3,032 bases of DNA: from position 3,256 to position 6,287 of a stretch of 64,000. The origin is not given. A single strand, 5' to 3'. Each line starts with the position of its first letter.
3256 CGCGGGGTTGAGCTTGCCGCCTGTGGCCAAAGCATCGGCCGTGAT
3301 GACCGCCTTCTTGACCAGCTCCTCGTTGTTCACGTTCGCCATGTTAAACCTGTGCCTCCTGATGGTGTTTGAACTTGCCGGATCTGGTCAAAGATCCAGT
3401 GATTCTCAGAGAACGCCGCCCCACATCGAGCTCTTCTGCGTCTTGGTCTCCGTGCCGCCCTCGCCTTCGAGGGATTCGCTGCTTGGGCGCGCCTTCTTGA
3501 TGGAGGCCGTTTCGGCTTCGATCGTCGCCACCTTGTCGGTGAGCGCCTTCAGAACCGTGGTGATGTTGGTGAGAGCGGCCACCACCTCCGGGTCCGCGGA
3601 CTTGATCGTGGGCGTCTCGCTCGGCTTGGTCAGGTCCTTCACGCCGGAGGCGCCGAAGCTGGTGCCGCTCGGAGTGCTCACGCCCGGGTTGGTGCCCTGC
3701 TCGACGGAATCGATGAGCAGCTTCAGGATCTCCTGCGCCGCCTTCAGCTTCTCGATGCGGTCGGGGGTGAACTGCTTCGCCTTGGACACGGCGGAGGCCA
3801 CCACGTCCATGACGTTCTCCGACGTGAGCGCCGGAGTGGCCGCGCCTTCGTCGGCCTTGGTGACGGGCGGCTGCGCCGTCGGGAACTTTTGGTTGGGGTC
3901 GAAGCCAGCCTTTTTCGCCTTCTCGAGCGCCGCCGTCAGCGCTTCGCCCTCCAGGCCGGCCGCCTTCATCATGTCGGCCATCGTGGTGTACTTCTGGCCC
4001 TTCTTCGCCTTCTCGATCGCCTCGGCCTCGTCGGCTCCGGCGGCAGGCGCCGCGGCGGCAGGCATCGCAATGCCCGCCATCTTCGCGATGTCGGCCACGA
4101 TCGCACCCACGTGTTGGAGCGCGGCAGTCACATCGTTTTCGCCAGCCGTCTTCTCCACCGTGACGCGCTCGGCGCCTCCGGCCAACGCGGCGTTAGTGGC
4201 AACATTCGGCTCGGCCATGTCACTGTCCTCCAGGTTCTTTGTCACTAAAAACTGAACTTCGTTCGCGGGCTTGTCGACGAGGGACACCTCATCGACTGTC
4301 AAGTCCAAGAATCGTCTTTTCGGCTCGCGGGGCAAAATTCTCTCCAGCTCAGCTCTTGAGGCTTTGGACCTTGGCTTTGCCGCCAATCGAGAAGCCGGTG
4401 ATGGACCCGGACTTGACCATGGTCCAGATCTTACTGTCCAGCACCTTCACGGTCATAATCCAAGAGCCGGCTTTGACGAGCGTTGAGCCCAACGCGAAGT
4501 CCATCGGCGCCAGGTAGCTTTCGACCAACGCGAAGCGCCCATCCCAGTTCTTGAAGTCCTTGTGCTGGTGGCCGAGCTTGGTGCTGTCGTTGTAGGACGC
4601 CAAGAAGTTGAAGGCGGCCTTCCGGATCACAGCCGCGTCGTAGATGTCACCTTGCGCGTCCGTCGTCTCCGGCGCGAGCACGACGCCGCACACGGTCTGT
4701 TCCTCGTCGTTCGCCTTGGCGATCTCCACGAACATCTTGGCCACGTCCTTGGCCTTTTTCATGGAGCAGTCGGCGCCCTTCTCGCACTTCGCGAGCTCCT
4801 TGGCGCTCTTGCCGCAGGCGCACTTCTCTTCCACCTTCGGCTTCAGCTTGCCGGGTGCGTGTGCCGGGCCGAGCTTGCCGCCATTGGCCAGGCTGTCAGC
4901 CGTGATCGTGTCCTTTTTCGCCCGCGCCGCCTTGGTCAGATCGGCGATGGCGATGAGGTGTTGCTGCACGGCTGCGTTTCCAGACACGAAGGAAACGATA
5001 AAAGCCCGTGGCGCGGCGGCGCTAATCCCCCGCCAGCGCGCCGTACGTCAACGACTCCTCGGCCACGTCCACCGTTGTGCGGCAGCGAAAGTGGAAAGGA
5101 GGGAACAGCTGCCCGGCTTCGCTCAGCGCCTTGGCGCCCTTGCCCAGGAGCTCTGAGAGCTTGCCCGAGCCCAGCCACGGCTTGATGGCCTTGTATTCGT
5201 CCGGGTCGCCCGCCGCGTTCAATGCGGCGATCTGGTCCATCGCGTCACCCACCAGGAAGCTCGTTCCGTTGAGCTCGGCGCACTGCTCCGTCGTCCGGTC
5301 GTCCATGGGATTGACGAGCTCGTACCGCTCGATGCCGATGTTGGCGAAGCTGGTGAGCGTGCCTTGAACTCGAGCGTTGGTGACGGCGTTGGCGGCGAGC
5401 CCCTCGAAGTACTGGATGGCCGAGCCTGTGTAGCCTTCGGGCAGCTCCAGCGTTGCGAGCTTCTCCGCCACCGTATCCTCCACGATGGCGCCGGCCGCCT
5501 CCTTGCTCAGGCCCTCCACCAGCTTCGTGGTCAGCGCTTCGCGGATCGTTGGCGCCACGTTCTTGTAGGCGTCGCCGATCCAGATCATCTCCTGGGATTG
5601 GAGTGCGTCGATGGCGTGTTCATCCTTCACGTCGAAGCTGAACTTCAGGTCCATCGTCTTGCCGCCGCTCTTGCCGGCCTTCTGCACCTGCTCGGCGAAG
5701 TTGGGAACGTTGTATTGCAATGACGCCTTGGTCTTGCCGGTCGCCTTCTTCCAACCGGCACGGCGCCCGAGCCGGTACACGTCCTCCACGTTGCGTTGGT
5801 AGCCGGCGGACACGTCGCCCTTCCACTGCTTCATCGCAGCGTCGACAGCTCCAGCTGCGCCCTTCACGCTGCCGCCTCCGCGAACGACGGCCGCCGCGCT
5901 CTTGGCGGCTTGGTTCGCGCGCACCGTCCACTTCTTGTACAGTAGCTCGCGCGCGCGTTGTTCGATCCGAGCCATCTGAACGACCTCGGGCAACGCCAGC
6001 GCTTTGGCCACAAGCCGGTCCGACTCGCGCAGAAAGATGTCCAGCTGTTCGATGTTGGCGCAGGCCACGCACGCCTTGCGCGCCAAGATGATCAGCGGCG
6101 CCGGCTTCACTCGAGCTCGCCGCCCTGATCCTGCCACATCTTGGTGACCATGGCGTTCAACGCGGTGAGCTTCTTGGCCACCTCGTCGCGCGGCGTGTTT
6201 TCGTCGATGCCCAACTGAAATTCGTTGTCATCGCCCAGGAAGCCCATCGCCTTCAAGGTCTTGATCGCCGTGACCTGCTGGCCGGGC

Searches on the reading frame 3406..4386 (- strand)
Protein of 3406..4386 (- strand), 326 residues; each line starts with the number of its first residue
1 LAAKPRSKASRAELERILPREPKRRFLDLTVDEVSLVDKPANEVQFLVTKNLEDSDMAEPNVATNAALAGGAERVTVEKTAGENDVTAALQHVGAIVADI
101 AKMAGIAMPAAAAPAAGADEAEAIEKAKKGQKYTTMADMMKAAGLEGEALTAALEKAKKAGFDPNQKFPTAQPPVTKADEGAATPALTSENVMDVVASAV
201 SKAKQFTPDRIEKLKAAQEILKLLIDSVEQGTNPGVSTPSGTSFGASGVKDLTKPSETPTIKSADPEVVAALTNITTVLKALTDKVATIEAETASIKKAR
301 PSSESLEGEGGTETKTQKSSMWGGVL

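Call 13: search_protein_families(library=phrogs, proteins=[window:3406-4386:-], max_evalue=0.00001)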
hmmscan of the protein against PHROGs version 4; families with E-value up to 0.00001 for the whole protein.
window:3406-4386:- (326 aa): 1 family
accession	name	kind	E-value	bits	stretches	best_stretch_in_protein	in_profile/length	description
phrog_3017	-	head and packaging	2.6e-08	34.5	0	24-56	3-35/402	head maturation protease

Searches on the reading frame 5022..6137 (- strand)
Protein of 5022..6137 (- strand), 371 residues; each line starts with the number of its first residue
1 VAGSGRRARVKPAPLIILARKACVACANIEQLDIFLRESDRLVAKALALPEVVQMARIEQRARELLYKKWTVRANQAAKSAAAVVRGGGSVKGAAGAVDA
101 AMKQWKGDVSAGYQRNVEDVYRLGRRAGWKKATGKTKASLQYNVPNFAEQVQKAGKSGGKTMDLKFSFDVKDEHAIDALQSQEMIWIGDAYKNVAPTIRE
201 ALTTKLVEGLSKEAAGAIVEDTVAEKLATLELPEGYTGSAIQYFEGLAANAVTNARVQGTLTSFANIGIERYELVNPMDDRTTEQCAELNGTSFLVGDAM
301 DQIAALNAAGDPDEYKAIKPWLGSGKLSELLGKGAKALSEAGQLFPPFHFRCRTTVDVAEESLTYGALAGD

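Call 13: search_protein_families(library=phrogs, proteins=[window:5022-6137:-], max_evalue=0.00001)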
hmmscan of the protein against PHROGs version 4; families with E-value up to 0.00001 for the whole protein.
window:5022-6137:- (371 aa): 8 families
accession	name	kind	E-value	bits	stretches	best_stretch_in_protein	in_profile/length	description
phrog_13868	-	unknown function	7.5e-13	49.2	1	136-322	103-287/359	-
phrog_115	-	head and packaging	1.7e-09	38.4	1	252-356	250-314/665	minor head protein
phrog_595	-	head and packaging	5.5e-09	36.9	1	53-356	54-294/513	head maturation protease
phrog_30193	-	unknown function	7.3e-08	32.7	1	258-364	178-284/360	-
phrog_6577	-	unknown function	2e-07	30.7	1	98-300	31-208/1066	-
phrog_9907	-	head and packaging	7.4e-07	29.6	1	261-359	159-258/421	minor head protein and DNA pilot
phrog_241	-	head and packaging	2.8e-06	27.6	1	262-355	216-269/679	head morphogenesis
phrog_2841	-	head and packaging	3.3e-06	27.4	0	255-299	242-286/525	minor head protein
